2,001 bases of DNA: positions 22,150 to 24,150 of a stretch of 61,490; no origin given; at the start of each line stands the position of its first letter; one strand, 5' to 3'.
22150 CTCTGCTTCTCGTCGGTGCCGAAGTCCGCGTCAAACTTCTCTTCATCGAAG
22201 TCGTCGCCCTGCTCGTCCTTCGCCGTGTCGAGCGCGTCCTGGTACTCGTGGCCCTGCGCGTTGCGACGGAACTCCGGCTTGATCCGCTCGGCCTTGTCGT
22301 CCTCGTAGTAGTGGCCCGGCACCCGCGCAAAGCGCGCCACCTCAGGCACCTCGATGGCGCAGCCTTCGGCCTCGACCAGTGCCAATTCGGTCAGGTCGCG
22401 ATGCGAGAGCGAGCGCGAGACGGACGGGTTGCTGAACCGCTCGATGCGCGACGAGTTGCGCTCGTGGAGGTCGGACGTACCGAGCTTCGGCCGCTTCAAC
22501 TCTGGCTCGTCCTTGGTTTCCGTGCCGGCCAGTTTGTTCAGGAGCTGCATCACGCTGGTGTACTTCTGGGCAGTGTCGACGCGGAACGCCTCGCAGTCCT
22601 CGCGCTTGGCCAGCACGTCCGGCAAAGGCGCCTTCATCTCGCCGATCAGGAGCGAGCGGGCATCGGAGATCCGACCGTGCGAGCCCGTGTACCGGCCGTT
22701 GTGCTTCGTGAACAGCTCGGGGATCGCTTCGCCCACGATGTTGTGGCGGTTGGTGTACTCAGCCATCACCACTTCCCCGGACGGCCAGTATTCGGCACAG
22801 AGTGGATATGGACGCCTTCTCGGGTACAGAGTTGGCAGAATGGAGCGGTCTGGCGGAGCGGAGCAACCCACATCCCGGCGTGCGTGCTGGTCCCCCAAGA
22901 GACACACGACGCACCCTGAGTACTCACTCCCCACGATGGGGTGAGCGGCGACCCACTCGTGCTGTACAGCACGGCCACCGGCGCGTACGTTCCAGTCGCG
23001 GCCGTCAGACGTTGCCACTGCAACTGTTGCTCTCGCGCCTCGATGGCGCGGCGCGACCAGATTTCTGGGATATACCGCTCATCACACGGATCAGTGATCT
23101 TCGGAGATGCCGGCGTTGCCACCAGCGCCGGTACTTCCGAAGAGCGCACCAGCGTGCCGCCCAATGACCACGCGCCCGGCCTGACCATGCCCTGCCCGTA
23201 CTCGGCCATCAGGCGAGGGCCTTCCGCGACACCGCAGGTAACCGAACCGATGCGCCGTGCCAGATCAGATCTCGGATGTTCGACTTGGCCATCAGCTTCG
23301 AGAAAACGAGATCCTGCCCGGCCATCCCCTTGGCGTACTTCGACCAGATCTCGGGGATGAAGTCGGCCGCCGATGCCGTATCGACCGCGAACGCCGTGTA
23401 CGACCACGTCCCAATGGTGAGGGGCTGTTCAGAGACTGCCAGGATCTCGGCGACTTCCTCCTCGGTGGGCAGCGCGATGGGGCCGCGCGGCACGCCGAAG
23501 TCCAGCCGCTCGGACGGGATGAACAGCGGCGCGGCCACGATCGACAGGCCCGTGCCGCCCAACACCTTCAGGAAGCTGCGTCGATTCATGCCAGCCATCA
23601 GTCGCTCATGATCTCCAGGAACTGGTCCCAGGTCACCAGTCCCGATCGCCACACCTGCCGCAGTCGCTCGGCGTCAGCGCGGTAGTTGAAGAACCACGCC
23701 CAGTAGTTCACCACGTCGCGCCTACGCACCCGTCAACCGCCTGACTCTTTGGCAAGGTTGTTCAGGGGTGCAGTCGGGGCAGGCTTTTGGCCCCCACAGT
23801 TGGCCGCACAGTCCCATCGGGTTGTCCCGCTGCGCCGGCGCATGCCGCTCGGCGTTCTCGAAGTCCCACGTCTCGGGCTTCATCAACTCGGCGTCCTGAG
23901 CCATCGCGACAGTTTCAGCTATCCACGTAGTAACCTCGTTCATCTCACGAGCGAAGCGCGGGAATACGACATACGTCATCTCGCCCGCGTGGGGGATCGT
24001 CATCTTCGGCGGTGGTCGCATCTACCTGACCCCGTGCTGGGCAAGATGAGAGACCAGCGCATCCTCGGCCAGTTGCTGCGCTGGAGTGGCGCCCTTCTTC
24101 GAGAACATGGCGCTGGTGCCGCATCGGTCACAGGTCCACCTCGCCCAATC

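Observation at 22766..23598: Tat-signal protein and a second ORF upstream of portal both carry copies of the capsid N-terminal arm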

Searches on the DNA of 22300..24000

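Call 71: search_rna_families(source=window, start=22300, end=24000, threshold=evalue, max_evalue=1)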
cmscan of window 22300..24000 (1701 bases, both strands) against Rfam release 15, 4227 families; matches with E-value up to 1: 0.
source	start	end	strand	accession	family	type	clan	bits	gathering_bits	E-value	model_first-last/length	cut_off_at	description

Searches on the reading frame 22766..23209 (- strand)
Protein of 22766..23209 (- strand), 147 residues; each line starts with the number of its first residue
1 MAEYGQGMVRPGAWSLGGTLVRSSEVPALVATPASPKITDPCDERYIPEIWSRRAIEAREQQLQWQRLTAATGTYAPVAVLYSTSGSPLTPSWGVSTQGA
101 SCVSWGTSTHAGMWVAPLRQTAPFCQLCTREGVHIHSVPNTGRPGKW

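Call 10: search_protein_families(library=pfam, proteins=[window:22766-23209:-], max_evalue=0.1)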
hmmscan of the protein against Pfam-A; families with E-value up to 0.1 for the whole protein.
window:22766-23209:- (147 aa): 0 families

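Call 11: search_protein_families(library=phrogs, proteins=[window:22766-23209:-], max_evalue=0.1)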
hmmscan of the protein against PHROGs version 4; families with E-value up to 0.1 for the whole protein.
window:22766-23209:- (147 aa): 1 family
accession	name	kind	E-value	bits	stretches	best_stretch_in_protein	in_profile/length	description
phrog_4550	-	unknown function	0.086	14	0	37-61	34-58/60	-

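Call 24: search_protein_families(library=ncbifam, proteins=[window:22766-23209:-], max_evalue=0.1)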
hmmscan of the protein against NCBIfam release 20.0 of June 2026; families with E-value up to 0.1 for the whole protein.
window:22766-23209:- (147 aa): 0 families

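Call 30: find_homologous_proteins(query=window:22766-23209:-, max_evalue=10)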
Query window:22766-23209:-: 46 candidates shared short words with the query, none scored E <= 10.

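Call 84: search_protein_families(library=padloc, proteins=[window:22766-23209:-], max_evalue=0.1)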
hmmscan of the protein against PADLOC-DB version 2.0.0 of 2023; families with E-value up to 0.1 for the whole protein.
window:22766-23209:- (147 aa): 0 families
